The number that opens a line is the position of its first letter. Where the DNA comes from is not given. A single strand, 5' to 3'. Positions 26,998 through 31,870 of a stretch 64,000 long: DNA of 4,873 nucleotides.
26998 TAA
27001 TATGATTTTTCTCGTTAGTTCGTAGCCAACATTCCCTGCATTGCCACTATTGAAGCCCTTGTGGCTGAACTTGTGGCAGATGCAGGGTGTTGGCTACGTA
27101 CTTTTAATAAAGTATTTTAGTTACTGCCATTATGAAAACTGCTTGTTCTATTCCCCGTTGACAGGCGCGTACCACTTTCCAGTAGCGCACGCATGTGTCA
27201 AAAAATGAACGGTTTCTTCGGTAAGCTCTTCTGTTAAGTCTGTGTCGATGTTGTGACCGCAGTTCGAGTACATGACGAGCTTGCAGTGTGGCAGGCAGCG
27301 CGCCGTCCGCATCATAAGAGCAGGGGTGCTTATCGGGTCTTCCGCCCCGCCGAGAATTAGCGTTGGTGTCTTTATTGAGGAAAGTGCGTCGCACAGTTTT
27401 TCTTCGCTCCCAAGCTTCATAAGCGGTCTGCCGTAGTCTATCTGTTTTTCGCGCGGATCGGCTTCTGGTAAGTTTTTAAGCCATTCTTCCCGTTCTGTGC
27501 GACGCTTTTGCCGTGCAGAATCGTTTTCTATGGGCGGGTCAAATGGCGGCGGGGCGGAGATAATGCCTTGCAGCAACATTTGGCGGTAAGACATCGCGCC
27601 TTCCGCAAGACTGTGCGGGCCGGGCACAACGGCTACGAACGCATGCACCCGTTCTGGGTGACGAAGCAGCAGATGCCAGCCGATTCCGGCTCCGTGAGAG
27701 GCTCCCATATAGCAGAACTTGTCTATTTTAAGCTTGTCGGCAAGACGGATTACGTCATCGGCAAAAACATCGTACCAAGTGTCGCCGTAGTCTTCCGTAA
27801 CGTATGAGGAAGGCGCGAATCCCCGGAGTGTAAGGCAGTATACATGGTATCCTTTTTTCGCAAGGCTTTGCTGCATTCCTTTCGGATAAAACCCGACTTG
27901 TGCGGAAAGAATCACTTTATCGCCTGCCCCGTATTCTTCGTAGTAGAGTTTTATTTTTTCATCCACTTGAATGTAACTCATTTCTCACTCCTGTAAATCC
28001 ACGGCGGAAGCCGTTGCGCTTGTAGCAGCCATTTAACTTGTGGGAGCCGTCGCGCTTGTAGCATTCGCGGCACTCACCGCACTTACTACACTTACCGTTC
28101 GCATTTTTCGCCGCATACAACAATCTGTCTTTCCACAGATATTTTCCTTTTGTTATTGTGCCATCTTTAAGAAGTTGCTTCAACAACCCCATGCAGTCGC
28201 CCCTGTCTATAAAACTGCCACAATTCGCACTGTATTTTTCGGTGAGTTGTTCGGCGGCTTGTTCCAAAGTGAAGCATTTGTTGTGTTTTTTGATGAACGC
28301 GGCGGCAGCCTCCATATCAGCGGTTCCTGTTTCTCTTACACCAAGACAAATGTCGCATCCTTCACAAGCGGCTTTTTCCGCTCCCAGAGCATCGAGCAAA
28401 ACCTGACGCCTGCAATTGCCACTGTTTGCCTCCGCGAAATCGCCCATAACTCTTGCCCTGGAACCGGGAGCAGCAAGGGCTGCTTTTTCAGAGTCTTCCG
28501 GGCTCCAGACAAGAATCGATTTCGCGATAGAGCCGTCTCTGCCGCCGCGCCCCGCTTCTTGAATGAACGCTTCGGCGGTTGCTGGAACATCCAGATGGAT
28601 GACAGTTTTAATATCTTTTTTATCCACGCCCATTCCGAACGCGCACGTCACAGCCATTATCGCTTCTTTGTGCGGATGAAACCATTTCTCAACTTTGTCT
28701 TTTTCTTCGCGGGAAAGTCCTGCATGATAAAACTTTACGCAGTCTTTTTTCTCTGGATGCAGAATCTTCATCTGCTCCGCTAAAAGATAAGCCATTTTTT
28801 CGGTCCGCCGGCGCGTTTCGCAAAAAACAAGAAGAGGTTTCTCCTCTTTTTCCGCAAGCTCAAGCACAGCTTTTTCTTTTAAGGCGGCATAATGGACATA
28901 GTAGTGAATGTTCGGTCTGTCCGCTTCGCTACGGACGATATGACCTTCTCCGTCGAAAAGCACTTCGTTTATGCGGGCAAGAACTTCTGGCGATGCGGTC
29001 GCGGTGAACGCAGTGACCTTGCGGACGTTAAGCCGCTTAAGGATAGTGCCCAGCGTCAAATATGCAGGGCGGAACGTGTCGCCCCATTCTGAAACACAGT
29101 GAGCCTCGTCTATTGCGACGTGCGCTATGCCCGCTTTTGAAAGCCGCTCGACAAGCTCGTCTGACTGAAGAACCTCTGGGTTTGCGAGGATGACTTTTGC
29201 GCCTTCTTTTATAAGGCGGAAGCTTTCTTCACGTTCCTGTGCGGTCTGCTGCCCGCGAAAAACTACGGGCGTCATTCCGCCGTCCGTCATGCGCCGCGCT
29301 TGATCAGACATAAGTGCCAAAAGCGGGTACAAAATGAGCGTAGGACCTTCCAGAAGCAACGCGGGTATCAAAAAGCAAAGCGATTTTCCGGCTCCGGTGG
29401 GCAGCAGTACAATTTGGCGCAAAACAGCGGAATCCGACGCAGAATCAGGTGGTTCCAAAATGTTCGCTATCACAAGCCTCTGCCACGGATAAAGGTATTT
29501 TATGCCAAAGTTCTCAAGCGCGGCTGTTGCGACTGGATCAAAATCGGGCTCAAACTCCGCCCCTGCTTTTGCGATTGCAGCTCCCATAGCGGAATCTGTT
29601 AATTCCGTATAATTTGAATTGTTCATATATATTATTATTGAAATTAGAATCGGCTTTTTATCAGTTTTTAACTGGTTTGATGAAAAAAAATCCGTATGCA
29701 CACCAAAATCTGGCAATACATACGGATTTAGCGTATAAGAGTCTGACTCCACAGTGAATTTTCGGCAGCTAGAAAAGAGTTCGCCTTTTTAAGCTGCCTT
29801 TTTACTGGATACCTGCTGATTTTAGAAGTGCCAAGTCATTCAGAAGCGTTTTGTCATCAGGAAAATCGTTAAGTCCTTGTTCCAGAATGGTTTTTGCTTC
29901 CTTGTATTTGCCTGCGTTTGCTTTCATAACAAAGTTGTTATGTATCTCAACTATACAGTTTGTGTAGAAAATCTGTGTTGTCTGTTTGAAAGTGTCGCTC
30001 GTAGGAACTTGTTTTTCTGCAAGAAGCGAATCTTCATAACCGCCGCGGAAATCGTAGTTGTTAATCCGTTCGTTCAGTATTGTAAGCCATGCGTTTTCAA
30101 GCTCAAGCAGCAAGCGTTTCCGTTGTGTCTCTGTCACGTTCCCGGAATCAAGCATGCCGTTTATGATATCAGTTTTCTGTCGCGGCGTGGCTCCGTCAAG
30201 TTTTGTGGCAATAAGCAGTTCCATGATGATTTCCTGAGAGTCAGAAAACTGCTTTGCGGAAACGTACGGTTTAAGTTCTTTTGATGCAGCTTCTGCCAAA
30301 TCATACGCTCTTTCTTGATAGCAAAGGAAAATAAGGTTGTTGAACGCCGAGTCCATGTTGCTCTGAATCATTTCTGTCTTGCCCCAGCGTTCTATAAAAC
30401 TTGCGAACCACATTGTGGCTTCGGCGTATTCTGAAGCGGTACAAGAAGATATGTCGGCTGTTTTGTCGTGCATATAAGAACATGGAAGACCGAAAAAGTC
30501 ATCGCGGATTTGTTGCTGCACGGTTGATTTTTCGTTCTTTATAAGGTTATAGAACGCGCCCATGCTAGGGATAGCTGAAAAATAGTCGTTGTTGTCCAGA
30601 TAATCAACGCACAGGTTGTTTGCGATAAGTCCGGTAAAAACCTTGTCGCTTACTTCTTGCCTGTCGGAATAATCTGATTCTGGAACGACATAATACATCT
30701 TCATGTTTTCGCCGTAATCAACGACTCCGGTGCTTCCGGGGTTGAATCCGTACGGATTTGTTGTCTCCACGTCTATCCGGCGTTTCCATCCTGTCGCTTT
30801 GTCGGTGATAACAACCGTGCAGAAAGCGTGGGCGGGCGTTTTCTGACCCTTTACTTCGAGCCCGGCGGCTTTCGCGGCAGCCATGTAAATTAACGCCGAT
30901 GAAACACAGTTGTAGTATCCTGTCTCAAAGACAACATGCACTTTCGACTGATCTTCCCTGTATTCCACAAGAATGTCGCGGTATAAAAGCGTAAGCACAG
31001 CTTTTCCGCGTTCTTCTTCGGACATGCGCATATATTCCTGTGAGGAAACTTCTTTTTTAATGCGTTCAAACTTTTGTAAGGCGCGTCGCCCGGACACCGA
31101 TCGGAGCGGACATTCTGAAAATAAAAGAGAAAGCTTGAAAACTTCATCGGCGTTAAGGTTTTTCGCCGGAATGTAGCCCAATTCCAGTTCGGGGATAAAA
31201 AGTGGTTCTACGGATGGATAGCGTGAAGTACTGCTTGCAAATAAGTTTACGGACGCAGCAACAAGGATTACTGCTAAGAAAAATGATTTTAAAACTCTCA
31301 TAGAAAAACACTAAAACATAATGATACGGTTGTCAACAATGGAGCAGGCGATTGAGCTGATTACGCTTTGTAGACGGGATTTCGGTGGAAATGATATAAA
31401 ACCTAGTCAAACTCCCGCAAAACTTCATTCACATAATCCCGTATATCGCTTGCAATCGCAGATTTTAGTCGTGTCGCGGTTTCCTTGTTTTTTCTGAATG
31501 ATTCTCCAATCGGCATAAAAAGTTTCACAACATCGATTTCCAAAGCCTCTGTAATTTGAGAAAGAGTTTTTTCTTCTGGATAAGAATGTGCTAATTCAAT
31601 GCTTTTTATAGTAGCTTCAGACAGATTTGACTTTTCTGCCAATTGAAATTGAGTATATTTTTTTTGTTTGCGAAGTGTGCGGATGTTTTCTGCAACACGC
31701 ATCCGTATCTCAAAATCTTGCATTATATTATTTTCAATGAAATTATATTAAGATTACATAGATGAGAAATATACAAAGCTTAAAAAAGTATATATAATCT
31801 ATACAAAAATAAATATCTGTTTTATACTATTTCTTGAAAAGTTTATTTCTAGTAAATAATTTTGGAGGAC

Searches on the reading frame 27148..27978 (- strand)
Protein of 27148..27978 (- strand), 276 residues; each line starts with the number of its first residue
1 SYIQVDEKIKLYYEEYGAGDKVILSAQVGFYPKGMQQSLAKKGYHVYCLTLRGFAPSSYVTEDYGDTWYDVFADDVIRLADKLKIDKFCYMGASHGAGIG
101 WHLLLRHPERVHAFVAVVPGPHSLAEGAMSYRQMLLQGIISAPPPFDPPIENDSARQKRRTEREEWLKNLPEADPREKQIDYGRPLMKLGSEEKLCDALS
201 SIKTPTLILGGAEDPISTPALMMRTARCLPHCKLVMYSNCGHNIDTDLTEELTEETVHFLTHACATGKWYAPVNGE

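Call 100: search_protein_families(library=pfam, proteins=[window:27148-27978:-], max_evalue=0.00001)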
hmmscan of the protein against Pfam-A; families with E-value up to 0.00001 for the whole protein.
window:27148-27978:- (276 aa): 4 families
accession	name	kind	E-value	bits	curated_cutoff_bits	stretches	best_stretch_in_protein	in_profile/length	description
PF00561.26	Abhydrolase_1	-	4.8e-22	79.2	25.8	1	32-244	18-240/245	alpha/beta hydrolase fold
PF12146.15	Hydrolase_4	-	5.1e-14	52.6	27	1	33-245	22-235/239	Serine aminopeptidase, S33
PF12697.13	Abhydrolase_6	-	7.5e-12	46.8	26.3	1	37-243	21-205/217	Alpha/beta hydrolase family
PF02129.25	Peptidase_S15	-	1.6e-06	28.5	23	1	36-217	44-237/262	X-Pro dipeptidyl-peptidase (S15 family)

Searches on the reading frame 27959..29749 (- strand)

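Call 100: search_protein_families(library=pfam, proteins=[window:27959-29749:-], max_evalue=0.00001)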
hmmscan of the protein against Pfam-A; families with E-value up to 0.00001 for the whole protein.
window:27959-29749:- (596 aa): 2 families
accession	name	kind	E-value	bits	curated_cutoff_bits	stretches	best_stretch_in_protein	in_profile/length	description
PF00270.35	DEAD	-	3.4e-19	69.6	26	1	88-256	2-163/167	DEAD/DEAH box helicase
PF00271.37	Helicase_C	-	3e-17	63.3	23.5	1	293-406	4-110/110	Helicase conserved C-terminal domain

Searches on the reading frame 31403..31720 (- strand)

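Call 100: search_protein_families(library=pfam, proteins=[window:31403-31720:-], max_evalue=0.00001)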
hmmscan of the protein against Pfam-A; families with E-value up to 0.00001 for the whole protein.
window:31403-31720:- (105 aa): 2 families
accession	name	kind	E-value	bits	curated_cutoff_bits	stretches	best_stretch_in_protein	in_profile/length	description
PF01381.28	HTH_3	-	5.4e-09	36.4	23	1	13-65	1-53/55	Helix-turn-helix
PF12844.13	HTH_19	-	6.8e-07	29.6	30.2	1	11-69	2-60/64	Helix-turn-helix domain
